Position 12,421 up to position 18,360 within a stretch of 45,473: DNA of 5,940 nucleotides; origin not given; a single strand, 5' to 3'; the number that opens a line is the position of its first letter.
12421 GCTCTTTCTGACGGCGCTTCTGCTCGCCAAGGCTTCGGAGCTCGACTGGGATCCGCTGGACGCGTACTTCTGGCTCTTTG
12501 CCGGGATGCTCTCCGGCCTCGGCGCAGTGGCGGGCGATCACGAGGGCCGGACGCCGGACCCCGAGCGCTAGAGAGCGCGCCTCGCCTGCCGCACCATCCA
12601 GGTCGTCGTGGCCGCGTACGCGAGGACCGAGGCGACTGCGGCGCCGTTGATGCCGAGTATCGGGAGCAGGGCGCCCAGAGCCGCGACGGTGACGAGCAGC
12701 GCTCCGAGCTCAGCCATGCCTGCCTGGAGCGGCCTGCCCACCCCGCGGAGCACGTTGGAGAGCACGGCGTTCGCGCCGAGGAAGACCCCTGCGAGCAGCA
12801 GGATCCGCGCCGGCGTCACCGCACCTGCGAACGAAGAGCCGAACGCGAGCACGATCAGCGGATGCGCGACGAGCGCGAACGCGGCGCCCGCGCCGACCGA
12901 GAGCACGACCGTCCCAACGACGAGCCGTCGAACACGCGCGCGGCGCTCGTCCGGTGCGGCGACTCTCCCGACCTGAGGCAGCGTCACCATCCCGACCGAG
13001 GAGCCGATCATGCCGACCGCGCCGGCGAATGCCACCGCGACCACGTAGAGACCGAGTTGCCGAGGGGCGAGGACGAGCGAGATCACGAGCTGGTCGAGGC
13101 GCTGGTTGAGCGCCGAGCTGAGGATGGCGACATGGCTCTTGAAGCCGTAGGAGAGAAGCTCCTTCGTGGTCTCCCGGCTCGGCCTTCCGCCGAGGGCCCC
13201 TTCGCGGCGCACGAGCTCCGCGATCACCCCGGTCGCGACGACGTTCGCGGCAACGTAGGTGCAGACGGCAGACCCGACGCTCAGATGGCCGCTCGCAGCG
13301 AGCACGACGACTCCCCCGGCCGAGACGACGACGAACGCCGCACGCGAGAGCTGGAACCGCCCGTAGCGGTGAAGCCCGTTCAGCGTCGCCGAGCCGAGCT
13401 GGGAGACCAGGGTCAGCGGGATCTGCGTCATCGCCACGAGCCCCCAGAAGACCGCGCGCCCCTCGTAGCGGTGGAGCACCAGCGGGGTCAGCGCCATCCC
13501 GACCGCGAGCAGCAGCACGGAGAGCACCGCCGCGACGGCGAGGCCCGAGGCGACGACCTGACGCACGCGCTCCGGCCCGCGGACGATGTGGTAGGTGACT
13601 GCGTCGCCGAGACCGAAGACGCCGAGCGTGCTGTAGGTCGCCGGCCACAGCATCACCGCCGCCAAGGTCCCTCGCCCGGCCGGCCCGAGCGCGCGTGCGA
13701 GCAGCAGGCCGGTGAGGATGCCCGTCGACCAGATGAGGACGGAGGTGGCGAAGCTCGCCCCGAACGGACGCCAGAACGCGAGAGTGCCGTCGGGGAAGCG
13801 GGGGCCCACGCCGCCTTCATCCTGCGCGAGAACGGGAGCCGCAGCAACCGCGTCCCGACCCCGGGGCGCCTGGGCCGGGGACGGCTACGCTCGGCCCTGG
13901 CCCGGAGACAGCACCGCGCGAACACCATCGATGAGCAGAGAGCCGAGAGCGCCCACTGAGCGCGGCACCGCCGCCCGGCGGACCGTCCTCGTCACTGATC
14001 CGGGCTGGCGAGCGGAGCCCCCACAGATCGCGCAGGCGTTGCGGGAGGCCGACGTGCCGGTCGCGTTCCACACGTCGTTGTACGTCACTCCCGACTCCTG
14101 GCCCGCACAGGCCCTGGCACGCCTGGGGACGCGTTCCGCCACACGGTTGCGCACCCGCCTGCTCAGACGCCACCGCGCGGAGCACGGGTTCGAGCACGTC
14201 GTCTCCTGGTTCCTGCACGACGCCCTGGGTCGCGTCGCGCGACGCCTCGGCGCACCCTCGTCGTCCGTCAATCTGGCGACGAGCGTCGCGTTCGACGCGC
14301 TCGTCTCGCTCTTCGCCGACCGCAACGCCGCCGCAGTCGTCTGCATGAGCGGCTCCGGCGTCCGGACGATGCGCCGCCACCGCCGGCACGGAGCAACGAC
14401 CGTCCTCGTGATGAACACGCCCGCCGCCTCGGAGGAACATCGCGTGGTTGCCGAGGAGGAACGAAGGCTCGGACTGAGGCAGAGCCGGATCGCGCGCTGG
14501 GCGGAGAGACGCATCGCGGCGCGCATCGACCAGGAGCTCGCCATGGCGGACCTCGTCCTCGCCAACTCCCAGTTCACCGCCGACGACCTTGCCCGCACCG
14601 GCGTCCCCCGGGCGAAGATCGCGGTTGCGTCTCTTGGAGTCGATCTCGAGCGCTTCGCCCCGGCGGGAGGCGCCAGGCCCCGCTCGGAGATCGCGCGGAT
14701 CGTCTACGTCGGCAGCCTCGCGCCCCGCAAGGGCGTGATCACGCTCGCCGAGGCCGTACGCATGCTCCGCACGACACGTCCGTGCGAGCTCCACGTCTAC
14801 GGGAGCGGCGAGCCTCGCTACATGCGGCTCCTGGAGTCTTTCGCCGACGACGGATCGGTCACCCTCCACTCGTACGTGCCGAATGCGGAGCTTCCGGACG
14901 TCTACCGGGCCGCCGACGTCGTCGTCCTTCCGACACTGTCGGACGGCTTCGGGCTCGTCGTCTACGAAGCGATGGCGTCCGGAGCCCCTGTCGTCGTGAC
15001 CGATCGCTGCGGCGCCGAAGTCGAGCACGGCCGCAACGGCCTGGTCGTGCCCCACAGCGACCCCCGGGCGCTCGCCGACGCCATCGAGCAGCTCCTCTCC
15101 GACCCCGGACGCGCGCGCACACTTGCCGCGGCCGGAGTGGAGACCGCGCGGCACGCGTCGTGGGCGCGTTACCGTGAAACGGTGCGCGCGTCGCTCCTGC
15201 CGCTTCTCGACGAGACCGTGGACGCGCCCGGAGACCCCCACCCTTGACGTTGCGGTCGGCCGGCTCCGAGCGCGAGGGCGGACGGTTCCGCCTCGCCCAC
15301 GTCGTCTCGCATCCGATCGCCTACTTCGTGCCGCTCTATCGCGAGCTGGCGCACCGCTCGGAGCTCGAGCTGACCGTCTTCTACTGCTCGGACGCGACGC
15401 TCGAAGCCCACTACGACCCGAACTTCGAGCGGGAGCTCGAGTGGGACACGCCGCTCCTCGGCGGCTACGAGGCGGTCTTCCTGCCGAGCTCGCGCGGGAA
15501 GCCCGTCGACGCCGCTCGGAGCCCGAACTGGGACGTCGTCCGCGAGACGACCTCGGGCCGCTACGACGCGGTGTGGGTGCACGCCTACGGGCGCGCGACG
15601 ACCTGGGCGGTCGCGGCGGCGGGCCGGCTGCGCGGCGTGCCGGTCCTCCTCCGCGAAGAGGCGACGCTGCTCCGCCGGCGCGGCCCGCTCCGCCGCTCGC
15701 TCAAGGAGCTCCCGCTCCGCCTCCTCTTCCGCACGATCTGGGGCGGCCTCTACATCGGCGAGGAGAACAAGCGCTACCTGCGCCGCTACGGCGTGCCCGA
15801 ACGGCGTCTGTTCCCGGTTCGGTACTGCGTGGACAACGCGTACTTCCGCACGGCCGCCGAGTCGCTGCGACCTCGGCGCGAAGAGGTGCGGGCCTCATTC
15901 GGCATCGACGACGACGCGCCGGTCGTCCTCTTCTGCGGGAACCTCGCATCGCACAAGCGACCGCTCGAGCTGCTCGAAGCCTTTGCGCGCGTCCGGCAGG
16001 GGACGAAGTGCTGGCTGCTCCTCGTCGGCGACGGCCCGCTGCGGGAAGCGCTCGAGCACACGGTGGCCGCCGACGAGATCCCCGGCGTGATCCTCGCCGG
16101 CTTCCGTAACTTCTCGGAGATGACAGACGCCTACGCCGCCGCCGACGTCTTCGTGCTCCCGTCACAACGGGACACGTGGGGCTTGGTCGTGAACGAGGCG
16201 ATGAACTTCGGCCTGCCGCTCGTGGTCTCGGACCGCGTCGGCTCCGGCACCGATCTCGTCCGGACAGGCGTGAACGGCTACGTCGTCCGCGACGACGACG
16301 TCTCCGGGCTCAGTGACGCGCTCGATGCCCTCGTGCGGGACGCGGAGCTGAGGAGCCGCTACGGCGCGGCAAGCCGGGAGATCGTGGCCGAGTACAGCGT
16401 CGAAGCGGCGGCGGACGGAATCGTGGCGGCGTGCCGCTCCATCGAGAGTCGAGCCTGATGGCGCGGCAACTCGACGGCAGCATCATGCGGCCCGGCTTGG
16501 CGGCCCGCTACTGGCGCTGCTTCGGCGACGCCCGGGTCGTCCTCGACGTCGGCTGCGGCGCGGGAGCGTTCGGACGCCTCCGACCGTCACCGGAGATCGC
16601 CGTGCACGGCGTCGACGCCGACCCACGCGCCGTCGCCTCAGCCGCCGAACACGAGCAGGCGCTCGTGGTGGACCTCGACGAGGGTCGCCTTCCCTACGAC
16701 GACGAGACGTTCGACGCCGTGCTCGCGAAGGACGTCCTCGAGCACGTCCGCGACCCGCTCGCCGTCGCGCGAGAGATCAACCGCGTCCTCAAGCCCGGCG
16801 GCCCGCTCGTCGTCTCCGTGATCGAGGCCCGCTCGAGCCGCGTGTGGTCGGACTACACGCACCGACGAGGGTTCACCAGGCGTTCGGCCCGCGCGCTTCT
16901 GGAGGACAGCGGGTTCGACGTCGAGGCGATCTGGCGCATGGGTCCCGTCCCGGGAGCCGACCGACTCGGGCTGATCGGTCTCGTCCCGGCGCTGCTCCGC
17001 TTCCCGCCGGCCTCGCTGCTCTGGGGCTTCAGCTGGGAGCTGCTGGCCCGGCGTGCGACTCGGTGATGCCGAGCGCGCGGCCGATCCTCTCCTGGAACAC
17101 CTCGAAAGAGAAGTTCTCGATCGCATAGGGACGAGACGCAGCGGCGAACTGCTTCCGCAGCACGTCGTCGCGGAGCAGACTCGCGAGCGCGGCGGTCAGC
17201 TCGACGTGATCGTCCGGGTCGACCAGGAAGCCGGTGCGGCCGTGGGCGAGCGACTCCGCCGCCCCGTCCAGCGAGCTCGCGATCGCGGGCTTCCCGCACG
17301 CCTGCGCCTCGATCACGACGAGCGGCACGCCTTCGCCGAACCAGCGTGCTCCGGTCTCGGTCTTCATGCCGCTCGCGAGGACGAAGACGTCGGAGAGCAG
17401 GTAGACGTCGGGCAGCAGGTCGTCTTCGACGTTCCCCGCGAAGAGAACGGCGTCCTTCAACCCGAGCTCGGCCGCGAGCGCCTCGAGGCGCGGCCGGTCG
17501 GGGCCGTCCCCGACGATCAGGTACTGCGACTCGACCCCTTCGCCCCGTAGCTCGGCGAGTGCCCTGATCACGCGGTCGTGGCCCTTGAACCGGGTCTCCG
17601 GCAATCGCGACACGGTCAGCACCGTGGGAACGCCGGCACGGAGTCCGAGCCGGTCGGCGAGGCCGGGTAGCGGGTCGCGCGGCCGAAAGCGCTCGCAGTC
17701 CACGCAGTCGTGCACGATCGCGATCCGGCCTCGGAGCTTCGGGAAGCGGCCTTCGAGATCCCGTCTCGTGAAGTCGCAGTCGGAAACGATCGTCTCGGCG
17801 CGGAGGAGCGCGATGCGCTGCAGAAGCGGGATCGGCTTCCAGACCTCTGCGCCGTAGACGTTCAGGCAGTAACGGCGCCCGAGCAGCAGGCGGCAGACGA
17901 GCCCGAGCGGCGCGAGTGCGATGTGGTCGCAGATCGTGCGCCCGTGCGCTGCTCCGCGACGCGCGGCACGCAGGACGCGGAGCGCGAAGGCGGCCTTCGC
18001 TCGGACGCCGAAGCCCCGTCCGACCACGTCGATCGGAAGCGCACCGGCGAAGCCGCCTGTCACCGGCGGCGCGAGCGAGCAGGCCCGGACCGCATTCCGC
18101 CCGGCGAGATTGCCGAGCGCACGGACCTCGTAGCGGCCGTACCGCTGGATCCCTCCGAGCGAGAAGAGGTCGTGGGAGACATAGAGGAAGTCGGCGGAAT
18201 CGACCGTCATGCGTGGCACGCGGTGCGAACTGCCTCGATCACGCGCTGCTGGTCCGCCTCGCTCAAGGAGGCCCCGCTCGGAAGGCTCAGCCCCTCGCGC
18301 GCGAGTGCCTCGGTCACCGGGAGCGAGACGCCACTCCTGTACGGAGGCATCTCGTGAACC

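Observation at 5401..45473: A ~40-kb Wzx/Wzy glycan locus combining UDP-, GDP- and CDP-activated unusual sugars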

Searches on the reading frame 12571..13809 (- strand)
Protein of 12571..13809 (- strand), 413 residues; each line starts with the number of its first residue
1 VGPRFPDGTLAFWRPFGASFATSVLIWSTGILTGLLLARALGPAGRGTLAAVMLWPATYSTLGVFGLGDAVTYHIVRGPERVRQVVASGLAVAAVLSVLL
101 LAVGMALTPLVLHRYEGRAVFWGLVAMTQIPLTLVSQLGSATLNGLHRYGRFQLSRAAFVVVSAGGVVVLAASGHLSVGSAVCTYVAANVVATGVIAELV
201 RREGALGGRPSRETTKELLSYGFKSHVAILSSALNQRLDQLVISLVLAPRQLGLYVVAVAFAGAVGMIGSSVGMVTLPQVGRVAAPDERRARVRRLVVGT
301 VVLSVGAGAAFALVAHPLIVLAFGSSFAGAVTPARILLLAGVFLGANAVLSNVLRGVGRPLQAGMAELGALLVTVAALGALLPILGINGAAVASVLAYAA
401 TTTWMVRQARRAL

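Call 7: search_protein_families(library=pfam, proteins=[window:12571-13809:-])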
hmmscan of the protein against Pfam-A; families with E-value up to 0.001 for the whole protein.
window:12571-13809:- (413 aa): 2 families
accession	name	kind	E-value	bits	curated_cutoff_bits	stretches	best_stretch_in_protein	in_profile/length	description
PF13440.11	Polysacc_synt_3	-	3.8e-17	62.9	23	1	36-331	1-292/293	Polysaccharide biosynthesis protein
PF01943.22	Polysacc_synt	-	7e-11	42.5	28.2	1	30-279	19-269/274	Polysaccharide biosynthesis protein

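Call 72: search_protein_families(library=ncbifam, proteins=[window:12571-13809:-], max_evalue=1e-10)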
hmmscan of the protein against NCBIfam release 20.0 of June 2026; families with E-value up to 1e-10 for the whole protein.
window:12571-13809:- (413 aa): 0 families

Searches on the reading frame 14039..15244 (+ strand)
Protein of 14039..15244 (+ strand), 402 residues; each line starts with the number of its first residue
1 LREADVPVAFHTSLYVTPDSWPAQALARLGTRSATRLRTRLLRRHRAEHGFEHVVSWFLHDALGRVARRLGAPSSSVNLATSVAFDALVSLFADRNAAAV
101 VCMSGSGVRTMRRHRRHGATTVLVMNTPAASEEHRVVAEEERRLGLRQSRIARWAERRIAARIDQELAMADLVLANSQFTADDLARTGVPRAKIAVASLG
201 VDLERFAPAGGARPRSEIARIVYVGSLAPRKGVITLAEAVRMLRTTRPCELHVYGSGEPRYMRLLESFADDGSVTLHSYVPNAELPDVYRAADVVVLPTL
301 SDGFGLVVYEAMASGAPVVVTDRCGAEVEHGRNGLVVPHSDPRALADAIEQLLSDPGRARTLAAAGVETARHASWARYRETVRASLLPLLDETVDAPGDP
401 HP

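Call 8: search_protein_families(library=pfam, proteins=[window:14039-15244:+])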
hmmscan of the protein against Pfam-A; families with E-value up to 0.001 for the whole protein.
window:14039-15244:+ (402 aa): 5 families
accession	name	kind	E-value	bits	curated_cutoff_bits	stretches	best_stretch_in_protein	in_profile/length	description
PF13692.12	Glyco_trans_1_4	-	8.3e-36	123.8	27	1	220-355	3-142/142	Glycosyl transferases group 1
PF00534.26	Glycos_transf_1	-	6e-30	104.5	26.4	1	220-365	17-168/172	Glycosyl transferases group 1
PF20706.3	GT4-conflict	-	1.1e-16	61.2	26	1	148-377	132-380/385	Family 4 Glycosyltransferase in conflict systems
PF13524.12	Glyco_trans_1_2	-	1e-11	45.4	25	1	241-374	7-135/144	Glycosyl transferase-like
PF13439.12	Glyco_transf_4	-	5e-09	36.8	28.5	1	114-205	91-170/170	Glycosyltransferase Family 4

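Call 72: search_protein_families(library=ncbifam, proteins=[window:14039-15244:+], max_evalue=1e-10)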
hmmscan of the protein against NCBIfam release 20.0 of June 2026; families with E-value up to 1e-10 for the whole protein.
window:14039-15244:+ (402 aa): 18 families
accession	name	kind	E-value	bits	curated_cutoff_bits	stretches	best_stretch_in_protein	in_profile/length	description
TIGR03449.1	mycothiol_MshA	equivalog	1.5e-28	99.8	462.5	1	164-383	159-397/406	D-inositol-3-phosphate glycosyltransferase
TIGR04047.1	MSMEG_0565_glyc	hypoth_equivalog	3.4e-27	95.5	259.85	1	153-377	122-362/373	MSMEG_0565 family glycosyltransferase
NF041876.1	EPS_EpsE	equivalog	9.5e-27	94.2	400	1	191-370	185-376/389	exopolysaccharide biosynthesis GT4 family glycosyltransferase EpsE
NF053787.1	GlcN_PG_synth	equivalog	7.5e-24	84.2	480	1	146-378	120-348/361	N-acetylglucosaminyl phosphatidylglycerol synthase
TIGR03088.1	stp2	hypoth_equivalog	1.8e-21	76.6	409.05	1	187-369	155-352/374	TIGR03088 family PEP-CTERM/XrtA system glycosyltransferase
TIGR04005.1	wcaL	equivalog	4.4e-20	71.9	537.6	1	165-351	170-366/406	colanic acid biosynthesis glycosyltransferase WcaL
TIGR02149.1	glgA_Coryne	subfamily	7.9e-17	61.5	302.4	1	166-376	141-377/391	glycogen synthase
TIGR02472.1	sucr_P_syn_N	equivalog_domain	7.5e-16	58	576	1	272-378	317-430/439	sucrose-phosphate synthase, putative, glycosyltransferase domain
NF038229.1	Glyco4_Geo_Pelo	equivalog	7.7e-15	54.7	400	1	160-380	100-325/338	GPMC system family 4 glycosyltransferase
NF047684.1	TeichurnBiosyTuaC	equivalog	1.8e-14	53.5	550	1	167-355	162-354/391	teichuronic acid biosynthesis protein TuaC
TIGR03999.1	thiol_BshA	equivalog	3.2e-14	52.6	273.7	1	165-371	140-354/375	N-acetyl-alpha-D-glucosaminyl L-malate synthase BshA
NF041010.1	glycosy_Agl16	equivalog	5.6e-13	48.5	575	1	121-382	93-344/352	glycosylation protein Agl16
NF047880.1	glyco_SdgA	exception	8.3e-13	47.7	800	1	217-371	314-472/488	serine-aspartate repeat adhesin O-glycosyltransferase SdgA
TIGR04063.1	stp3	hypoth_equivalog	8.9e-13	47.9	442.05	1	150-376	145-382/397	TIGR04063 family PEP-CTERM/XrtA system glycosyltransferase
NF038011.1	PelF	equivalog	1.7e-12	47.1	100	1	186-370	274-472/489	GT4 family glycosyltransferase PelF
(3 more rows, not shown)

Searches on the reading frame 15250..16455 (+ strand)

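Call 8: search_protein_families(library=pfam, proteins=[window:15250-16455:+])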
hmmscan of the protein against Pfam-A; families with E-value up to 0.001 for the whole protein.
window:15250-16455:+ (402 aa): 4 families
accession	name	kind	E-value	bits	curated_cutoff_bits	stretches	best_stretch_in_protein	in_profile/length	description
PF00534.26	Glycos_transf_1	-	9.9e-34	116.8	26.4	1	210-377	2-171/172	Glycosyl transferases group 1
PF13692.12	Glyco_trans_1_4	-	1.4e-29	103.6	27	1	224-364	2-142/142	Glycosyl transferases group 1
PF20706.3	GT4-conflict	-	3.9e-09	36.4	26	1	287-389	271-383/385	Family 4 Glycosyltransferase in conflict systems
PF13579.12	Glyco_trans_4_4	-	2.8e-06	28.2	29.7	1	78-191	47-156/158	Glycosyl transferase 4-like domain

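Call 72: search_protein_families(library=ncbifam, proteins=[window:15250-16455:+], max_evalue=1e-10)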
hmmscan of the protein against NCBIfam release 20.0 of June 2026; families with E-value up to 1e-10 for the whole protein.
window:15250-16455:+ (402 aa): 15 families
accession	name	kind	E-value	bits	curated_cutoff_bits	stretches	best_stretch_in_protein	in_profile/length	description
TIGR03999.1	thiol_BshA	equivalog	3.6e-27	95.3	273.7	1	207-385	183-360/375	N-acetyl-alpha-D-glucosaminyl L-malate synthase BshA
TIGR03088.1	stp2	hypoth_equivalog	7.2e-26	91.1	409.05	1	174-387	148-362/374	TIGR03088 family PEP-CTERM/XrtA system glycosyltransferase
NF041876.1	EPS_EpsE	equivalog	7.5e-20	71.5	400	1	225-389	215-387/389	exopolysaccharide biosynthesis GT4 family glycosyltransferase EpsE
NF038295.1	EPS_HpsP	equivalog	1.4e-19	70.4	550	1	102-398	90-387/388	hormogonium polysaccharide biosynthesis glycosyltransferase HpsP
TIGR03449.1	mycothiol_MshA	equivalog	1.5e-19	70.2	462.5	1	171-396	174-401/406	D-inositol-3-phosphate glycosyltransferase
TIGR04157.1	glyco_rSAM_CFB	subfamily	7.5e-19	68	400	1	206-347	210-349/406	TIGR04157 family glycosyltransferase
TIGR04047.1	MSMEG_0565_glyc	hypoth_equivalog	3.7e-18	65.7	259.85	1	194-392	168-368/373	MSMEG_0565 family glycosyltransferase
TIGR02149.1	glgA_Coryne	subfamily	9.4e-18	64.5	302.4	1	176-392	159-384/391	glycogen synthase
NF053787.1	GlcN_PG_synth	equivalog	1e-16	60.8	480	1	118-394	95-355/361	N-acetylglucosaminyl phosphatidylglycerol synthase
NF007640.0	PRK10307.1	subfamily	2.3e-16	59.7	276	1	177-379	186-387/411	WcaI family glycosyltransferase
NF047684.1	TeichurnBiosyTuaC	equivalog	9.4e-16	57.7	550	1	209-390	205-381/391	teichuronic acid biosynthesis protein TuaC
TIGR04063.1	stp3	hypoth_equivalog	1.3e-14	54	442.05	1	177-381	172-377/397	TIGR04063 family PEP-CTERM/XrtA system glycosyltransferase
NF049988.1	MGlcDAGSynMgs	equivalog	9.5e-14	51.5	400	1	211-389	201-378/398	alpha-monoglucosyldiacylglycerol synthase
NF050056.1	ProtGlycPglH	equivalog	1.1e-12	47.7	600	1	175-387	128-342/354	GalNAc-alpha-(1->4)-GalNAc-alpha-(1->3)-diNAcBac-PP-undecaprenol alpha-1,4-N-acetyl-D-galactosaminyltransferase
NF053513.1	Gtran_IagA_BgsA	equivalog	2.3e-11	43.3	460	1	174-328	117-266/333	LTA glycolipid anchor biosynthesis glycosyltransferase, IagA/BgsA family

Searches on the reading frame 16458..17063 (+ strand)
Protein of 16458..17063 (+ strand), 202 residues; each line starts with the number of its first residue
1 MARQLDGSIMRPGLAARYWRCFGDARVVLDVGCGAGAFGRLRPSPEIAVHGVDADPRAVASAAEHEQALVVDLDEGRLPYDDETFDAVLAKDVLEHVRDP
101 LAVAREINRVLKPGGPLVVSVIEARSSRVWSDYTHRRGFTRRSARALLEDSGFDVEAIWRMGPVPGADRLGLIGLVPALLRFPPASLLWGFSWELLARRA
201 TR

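Call 8: search_protein_families(library=pfam, proteins=[window:16458-17063:+])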
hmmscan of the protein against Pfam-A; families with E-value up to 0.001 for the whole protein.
window:16458-17063:+ (202 aa): 12 families
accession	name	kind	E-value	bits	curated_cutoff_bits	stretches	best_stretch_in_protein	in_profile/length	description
PF08241.18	Methyltransf_11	-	6e-20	72.1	21.2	1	29-118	1-94/95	Methyltransferase domain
PF13489.12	Methyltransf_23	-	6e-18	65.5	27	1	23-157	21-163/164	Methyltransferase domain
PF08242.18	Methyltransf_12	-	1.3e-15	58.4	30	1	29-117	1-98/98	Methyltransferase domain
PF13649.12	Methyltransf_25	-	1.3e-15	58.2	27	1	28-115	1-97/97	Methyltransferase domain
PF13847.12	Methyltransf_31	-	2e-15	57.2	27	1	25-123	4-113/145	Methyltransferase domain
PF07021.18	MetW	-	1.2e-07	32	21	1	27-111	16-102/193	Methionine biosynthesis protein MetW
PF05148.21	Methyltransf_8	-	1.9e-06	28.3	27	1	24-139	72-178/219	Hypothetical methyltransferase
PF01209.24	Ubie_methyltran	-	2.4e-05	24.2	20.1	1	74-119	106-151/233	ubiE/COQ5 methyltransferase family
PF03141.22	Methyltransf_29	-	2.5e-05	23.5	23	1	23-125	116-223/506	Putative S-adenosyl-L-methionine-dependent methyltransferase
PF06325.19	PrmA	-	2.6e-05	24.3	22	1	26-141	163-279/296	Ribosomal protein L11 methyltransferase (PrmA)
PF05175.20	MTS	-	3.9e-05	23.8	23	1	25-68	32-77/170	Methyltransferase small domain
PF08003.17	Methyltransf_9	-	0.00011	21.7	23.8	1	25-120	116-218/315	Protein of unknown function (DUF1698)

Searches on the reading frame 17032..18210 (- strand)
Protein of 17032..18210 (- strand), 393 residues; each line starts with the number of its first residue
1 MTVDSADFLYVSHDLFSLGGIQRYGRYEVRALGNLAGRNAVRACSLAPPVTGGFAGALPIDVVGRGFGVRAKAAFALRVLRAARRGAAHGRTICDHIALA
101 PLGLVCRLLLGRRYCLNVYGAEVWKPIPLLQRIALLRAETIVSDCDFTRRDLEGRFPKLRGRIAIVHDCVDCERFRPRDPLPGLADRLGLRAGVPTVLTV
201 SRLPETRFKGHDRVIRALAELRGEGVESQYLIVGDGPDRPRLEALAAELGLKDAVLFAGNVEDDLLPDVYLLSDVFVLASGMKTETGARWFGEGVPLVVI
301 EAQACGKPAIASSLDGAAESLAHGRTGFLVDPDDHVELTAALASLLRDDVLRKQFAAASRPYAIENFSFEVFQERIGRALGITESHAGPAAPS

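Call 8: search_protein_families(library=pfam, proteins=[window:17032-18210:-])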
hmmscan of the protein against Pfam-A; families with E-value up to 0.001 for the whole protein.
window:17032-18210:- (393 aa): 2 families
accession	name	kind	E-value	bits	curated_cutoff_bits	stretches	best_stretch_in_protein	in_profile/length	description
PF00534.26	Glycos_transf_1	-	1.5e-35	122.7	26.4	1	189-359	10-169/172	Glycosyl transferases group 1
PF13692.12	Glyco_trans_1_4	-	1.4e-31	110.1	27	1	195-348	2-142/142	Glycosyl transferases group 1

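Call 72: search_protein_families(library=ncbifam, proteins=[window:17032-18210:-], max_evalue=1e-10)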
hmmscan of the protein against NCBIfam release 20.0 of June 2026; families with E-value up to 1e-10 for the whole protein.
window:17032-18210:- (393 aa): 10 families
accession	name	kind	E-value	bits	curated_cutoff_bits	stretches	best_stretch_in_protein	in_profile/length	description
TIGR03088.1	stp2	hypoth_equivalog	5.9e-26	91.4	409.05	1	162-372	161-362/374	TIGR03088 family PEP-CTERM/XrtA system glycosyltransferase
TIGR03999.1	thiol_BshA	equivalog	9.3e-26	90.6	273.7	1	159-370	165-360/375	N-acetyl-alpha-D-glucosaminyl L-malate synthase BshA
NF041876.1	EPS_EpsE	equivalog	1.3e-25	90.5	400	1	158-370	183-383/389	exopolysaccharide biosynthesis GT4 family glycosyltransferase EpsE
TIGR04063.1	stp3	hypoth_equivalog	4e-24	85.2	442.05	1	131-364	151-376/397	TIGR04063 family PEP-CTERM/XrtA system glycosyltransferase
TIGR03449.1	mycothiol_MshA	equivalog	7.7e-24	84.3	462.5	1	138-373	165-393/406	D-inositol-3-phosphate glycosyltransferase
TIGR02149.1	glgA_Coryne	subfamily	1e-16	61.1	302.4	1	131-375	138-382/391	glycogen synthase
TIGR04047.1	MSMEG_0565_glyc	hypoth_equivalog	2e-14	53.5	259.85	1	162-360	160-352/373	MSMEG_0565 family glycosyltransferase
NF038229.1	Glyco4_Geo_Pelo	equivalog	7.3e-14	51.5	400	1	133-370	105-323/338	GPMC system family 4 glycosyltransferase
TIGR04005.1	wcaL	equivalog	1.4e-13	50.5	537.6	1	162-347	198-369/406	colanic acid biosynthesis glycosyltransferase WcaL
NF050063.1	ProtGlycPglJ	equivalog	2.9e-11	43.2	500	1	136-364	143-348/363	N-acetylgalactosamine-N,N'-diacetylbacillosaminyl-diphospho-undecaprenol 4-alpha-N-acetylgalactosaminyltransferase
